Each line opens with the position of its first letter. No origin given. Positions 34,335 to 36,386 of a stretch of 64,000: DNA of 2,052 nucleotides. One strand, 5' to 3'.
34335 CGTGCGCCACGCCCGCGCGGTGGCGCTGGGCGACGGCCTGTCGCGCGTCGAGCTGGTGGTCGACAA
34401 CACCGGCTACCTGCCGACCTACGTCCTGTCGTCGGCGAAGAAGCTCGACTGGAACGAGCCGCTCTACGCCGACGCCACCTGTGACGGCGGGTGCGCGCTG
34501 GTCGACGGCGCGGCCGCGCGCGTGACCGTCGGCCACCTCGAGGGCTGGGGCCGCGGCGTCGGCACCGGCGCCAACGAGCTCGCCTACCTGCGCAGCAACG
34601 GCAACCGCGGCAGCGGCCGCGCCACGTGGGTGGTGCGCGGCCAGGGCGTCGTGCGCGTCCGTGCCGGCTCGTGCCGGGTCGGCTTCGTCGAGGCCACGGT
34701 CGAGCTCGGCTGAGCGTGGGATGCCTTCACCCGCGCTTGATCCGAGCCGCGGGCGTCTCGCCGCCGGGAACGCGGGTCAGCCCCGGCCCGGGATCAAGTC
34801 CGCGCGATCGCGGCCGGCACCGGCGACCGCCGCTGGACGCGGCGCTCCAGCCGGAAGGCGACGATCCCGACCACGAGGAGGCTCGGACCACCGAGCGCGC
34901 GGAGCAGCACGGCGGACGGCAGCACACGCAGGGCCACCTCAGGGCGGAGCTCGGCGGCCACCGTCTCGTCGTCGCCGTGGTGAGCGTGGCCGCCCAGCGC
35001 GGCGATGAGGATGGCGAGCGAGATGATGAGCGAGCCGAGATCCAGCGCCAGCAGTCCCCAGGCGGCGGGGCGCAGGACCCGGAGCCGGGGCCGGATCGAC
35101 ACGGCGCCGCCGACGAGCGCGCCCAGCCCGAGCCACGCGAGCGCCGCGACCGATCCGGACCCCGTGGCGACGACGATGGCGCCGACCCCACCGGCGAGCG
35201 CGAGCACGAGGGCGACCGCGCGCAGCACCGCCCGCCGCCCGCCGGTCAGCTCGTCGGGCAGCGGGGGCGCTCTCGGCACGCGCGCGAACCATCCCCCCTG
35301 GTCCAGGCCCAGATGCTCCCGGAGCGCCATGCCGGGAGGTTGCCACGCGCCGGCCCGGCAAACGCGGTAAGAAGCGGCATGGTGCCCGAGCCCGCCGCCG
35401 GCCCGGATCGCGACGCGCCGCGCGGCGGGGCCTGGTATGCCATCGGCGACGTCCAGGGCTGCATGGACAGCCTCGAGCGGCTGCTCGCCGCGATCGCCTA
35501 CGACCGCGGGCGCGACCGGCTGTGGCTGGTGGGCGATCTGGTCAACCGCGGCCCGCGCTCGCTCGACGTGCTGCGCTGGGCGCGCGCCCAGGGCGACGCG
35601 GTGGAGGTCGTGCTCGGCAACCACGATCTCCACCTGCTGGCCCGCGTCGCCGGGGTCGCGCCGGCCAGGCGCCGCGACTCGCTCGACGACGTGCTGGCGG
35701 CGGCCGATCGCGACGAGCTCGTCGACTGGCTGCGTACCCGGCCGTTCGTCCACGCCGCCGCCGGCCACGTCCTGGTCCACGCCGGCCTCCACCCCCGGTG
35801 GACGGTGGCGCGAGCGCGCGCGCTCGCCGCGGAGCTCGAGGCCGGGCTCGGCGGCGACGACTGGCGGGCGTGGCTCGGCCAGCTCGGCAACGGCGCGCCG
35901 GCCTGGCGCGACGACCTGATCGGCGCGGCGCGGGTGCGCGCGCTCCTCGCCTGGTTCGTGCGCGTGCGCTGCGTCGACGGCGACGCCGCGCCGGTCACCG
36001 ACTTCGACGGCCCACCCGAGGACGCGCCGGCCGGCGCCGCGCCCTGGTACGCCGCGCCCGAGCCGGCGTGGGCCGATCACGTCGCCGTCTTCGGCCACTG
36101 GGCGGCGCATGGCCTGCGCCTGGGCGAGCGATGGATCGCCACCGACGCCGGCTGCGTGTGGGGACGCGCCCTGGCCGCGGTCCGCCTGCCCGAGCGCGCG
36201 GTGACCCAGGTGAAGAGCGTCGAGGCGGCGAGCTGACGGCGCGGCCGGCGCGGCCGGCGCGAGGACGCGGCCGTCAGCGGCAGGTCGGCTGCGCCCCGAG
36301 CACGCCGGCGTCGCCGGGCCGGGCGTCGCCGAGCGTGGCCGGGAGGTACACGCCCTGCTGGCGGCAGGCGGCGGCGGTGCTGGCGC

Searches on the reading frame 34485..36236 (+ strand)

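Call 59: search_protein_families(library=pfam, proteins=[window:34485-36236:+], max_evalue=0.00001)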
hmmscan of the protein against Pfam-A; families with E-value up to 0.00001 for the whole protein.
window:34485-36236:+ (583 aa): 1 family
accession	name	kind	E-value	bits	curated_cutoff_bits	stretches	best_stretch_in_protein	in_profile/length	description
PF00149.33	Metallophos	-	1.2e-10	42.6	21.5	1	319-454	5-133/191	Calcineurin-like phosphoesterase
